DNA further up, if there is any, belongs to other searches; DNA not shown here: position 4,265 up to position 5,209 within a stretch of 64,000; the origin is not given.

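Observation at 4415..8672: Three uncharacterised membrane redox proteins translationally coupled between the ACIII operon and the cbb3 maturation genes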

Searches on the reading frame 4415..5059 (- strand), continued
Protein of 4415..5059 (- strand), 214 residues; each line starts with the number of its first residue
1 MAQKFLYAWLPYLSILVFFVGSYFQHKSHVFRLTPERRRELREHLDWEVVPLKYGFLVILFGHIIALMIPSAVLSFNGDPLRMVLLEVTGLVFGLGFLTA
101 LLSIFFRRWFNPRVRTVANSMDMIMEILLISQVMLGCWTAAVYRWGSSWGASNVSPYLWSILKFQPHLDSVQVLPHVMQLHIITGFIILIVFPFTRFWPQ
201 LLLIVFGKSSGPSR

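Call 72: search_protein_representatives(protein=window:4415-5059:-)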
Query: 214 residues. Proteins with E-value up to 0.001 (for the whole library): 572; up to 1e-10: 302; up to 1e-30: 11. The best 150 are listed.
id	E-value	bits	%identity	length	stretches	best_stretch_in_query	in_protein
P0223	8.2e-83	294.0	60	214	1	2-211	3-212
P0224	1.4e-40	155.8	39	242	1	4-198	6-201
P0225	1.1e-39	153.0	39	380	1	7-201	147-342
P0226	3.5e-39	151.3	39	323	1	4-199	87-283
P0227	1.5e-38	149.2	37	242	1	3-199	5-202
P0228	2.6e-38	148.5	45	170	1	6-163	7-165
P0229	3.6e-37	144.7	38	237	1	3-200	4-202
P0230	2.1e-36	142.2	42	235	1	4-172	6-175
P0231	6.5e-35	137.3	38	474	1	5-201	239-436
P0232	8.4e-34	133.7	37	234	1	4-201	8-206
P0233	1.4e-33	133.0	37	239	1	2-198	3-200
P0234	1.1e-30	123.5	36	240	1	2-198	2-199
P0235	1.9e-30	122.8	33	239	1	4-199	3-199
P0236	3.1e-29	118.8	33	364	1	3-197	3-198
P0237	4.3e-29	118.3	35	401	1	5-197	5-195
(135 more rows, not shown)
